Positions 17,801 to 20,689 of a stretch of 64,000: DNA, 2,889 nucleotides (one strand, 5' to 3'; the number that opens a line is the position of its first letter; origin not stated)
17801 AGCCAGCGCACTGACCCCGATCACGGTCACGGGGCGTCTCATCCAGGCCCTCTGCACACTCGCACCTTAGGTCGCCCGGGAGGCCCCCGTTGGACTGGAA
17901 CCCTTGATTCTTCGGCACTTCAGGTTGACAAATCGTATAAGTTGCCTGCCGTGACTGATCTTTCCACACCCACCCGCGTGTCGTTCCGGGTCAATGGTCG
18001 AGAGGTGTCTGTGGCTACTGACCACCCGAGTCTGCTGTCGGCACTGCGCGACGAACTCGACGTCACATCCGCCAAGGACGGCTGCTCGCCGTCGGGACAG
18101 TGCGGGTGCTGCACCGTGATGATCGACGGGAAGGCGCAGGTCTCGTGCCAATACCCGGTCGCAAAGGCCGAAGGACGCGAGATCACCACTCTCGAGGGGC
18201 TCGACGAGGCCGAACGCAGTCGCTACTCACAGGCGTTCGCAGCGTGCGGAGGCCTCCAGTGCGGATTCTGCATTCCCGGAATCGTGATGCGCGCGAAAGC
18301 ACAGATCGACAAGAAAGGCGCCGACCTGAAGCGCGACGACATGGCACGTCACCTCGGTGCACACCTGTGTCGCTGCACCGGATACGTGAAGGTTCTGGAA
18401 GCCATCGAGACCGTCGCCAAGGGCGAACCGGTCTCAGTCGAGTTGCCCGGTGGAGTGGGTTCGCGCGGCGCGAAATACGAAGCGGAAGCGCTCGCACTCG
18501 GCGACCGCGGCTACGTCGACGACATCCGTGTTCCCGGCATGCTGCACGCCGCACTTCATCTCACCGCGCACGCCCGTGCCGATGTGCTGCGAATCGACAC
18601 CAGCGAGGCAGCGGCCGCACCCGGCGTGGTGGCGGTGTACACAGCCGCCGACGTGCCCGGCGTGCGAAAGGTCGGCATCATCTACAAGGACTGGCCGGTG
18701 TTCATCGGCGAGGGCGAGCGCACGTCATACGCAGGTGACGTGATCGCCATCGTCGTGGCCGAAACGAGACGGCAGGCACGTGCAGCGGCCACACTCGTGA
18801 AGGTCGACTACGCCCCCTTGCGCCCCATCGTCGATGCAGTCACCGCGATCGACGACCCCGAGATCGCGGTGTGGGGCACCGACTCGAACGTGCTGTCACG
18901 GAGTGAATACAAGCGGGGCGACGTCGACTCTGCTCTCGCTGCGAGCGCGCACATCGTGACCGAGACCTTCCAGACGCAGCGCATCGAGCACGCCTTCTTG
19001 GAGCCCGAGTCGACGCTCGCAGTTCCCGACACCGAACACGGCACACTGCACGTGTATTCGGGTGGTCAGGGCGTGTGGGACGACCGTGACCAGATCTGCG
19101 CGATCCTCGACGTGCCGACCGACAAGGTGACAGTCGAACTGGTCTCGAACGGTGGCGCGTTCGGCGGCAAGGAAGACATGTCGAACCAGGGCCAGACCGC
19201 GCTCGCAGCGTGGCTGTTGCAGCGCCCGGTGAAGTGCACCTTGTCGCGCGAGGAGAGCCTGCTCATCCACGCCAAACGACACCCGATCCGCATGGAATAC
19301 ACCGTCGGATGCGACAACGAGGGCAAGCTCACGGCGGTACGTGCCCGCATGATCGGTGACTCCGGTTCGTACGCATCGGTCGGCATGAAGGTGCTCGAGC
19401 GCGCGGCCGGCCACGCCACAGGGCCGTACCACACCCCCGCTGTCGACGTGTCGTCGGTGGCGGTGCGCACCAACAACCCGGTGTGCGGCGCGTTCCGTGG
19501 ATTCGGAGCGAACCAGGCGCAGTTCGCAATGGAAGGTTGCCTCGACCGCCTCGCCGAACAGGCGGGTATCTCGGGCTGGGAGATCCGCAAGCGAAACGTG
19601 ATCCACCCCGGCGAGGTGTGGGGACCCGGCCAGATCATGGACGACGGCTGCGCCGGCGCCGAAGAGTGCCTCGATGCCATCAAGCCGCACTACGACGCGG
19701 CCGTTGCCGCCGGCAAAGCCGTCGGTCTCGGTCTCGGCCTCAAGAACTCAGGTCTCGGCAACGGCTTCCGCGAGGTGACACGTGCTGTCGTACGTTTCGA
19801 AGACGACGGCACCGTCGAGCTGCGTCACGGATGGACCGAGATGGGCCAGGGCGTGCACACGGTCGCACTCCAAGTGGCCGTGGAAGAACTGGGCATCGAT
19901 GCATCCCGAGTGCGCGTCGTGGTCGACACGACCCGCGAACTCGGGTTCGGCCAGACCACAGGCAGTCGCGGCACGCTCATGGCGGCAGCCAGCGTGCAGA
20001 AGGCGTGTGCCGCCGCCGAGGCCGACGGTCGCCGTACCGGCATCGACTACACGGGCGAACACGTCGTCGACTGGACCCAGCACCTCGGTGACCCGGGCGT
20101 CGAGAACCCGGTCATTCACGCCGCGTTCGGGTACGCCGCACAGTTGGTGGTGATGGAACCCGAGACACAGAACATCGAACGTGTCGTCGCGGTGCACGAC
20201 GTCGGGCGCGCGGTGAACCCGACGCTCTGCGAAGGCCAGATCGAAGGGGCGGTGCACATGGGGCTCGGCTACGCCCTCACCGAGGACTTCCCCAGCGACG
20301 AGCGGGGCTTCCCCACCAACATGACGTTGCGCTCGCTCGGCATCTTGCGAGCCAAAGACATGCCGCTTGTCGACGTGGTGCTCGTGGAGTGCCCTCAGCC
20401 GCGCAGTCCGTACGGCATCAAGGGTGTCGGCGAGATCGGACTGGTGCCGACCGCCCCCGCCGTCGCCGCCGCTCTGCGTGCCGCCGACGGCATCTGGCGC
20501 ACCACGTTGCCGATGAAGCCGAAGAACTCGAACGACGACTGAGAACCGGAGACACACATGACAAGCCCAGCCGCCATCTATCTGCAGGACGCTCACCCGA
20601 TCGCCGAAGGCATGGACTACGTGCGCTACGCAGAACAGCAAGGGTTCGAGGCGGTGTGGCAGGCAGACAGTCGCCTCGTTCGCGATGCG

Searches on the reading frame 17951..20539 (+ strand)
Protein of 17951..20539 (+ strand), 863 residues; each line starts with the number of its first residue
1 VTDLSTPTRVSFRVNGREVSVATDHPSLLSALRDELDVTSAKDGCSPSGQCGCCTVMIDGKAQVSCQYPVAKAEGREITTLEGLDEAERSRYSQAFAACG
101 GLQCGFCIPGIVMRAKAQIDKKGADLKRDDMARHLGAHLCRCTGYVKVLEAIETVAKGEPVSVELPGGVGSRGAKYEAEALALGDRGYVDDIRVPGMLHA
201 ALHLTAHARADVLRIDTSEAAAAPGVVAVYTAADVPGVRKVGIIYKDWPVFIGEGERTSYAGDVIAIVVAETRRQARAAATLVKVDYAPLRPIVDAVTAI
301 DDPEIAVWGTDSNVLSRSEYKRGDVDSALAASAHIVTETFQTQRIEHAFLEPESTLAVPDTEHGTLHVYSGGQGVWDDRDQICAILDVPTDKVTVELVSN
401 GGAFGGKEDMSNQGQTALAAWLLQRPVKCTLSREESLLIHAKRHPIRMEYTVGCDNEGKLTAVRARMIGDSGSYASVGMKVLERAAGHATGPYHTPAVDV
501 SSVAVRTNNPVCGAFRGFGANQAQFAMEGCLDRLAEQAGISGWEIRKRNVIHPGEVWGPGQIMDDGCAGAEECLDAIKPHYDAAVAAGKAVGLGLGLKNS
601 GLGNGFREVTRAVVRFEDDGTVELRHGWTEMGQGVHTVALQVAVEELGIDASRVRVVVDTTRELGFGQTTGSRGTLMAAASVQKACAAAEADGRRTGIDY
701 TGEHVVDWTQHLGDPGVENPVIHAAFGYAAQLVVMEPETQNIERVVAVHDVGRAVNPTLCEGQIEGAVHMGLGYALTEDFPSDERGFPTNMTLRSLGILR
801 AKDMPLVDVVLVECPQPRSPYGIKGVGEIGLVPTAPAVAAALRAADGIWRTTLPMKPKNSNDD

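Call 68: search_protein_families(library=pfam, max_evalue=0.000001, proteins=[window:17951-20539:+])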
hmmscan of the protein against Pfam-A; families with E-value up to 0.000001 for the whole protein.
seq(863 aa): 4 families
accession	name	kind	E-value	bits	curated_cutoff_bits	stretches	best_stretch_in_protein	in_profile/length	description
PF02738.23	MoCoBD_1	-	1.3e-75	254.1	27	1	312-550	7-244/244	Molybdopterin cofactor-binding domain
PF20256.3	MoCoBD_2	-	3e-44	152.1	27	2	588-690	21-129/283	Molybdopterin cofactor-binding domain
PF01315.27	Ald_Xan_dh_C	-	2.5e-25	89.3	31.3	1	184-290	2-109/110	Aldehyde oxidase and xanthine dehydrogenase, a/b hammerhead domain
PF01799.25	Fer2_2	-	2.4e-20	72.9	30.3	1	80-153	1-75/75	[2Fe-2S] binding domain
